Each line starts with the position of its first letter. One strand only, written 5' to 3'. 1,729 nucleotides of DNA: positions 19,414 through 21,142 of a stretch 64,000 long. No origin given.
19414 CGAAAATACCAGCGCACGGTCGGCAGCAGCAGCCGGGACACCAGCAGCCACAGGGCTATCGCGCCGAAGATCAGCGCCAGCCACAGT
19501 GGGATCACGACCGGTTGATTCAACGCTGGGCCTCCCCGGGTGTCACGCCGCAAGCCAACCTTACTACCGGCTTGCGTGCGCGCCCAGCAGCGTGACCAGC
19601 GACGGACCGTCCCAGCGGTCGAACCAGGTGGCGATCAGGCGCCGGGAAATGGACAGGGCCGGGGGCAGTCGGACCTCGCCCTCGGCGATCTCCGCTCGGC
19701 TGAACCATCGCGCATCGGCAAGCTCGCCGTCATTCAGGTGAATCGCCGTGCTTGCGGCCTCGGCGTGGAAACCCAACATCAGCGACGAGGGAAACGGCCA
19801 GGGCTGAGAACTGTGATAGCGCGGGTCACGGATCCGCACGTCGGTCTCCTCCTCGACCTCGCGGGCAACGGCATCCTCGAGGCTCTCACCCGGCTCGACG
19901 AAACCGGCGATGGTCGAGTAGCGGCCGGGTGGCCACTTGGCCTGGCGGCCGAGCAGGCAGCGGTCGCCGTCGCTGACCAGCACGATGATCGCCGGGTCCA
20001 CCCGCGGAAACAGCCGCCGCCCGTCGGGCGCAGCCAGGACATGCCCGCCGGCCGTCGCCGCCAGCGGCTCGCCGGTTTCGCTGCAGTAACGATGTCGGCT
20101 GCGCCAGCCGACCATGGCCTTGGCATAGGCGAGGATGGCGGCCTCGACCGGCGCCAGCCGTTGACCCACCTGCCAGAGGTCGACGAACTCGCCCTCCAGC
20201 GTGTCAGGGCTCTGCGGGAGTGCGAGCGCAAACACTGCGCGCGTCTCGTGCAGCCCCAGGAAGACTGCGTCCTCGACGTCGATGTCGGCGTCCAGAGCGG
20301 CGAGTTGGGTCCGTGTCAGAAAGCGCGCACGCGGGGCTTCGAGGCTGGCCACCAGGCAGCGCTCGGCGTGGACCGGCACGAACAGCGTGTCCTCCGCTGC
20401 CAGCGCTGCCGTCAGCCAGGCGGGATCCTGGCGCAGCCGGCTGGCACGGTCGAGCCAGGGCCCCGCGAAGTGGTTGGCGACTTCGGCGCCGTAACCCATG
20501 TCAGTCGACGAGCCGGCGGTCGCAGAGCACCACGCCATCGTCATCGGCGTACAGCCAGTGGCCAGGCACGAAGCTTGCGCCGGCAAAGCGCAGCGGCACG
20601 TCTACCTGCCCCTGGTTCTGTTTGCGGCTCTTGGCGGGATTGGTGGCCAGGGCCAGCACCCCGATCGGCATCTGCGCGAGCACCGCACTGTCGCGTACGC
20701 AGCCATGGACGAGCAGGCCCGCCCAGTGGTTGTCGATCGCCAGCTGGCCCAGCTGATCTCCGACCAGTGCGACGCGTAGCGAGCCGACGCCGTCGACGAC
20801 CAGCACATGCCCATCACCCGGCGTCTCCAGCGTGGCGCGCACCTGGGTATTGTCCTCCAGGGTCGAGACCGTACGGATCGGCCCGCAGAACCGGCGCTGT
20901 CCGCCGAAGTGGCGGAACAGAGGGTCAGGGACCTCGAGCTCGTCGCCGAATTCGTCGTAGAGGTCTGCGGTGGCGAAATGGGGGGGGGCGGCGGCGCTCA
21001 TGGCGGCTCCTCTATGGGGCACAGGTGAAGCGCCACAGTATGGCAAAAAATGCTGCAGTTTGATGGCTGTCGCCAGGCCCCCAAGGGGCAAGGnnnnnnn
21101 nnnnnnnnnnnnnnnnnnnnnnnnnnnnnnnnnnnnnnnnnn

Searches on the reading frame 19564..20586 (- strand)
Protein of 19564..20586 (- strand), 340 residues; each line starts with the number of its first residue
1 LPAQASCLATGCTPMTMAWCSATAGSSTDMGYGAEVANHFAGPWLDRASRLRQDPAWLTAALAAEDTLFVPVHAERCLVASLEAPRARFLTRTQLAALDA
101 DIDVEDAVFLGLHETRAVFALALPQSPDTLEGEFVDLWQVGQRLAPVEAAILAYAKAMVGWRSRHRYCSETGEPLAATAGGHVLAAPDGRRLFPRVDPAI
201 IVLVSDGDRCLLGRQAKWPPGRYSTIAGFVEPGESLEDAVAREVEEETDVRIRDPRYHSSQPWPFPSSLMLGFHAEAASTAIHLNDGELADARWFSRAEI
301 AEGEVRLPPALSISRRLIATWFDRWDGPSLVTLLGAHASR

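Call 3: search_protein_families(library=pfam, proteins=[window:19564-20586:-], max_evalue=1)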
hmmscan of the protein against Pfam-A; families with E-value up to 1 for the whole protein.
window:19564-20586:- (340 aa): 2 families
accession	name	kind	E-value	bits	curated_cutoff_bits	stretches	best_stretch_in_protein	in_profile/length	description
PF00293.34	NUDIX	-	6.1e-20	72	21.1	1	198-302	4-120/134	NUDIX domain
PF09296.17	NUDIX-like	-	3e-11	44.4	22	1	67-161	2-96/96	NADH pyrophosphatase-like rudimentary NUDIX domain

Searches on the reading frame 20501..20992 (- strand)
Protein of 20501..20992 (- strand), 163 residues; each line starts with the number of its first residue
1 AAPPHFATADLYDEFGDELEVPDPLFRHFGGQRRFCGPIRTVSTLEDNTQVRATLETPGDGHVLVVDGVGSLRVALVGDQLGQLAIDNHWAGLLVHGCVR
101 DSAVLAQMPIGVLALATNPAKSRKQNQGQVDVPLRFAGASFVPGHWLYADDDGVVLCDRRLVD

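Call 3: search_protein_families(library=pfam, proteins=[window:20501-20992:-], max_evalue=1)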
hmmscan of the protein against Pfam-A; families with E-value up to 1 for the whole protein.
window:20501-20992:- (163 aa): 1 family
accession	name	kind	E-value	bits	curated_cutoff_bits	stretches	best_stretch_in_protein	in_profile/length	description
PF03737.21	RraA-like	-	5.5e-42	144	24.5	1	8-155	1-151/152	Aldolase/RraA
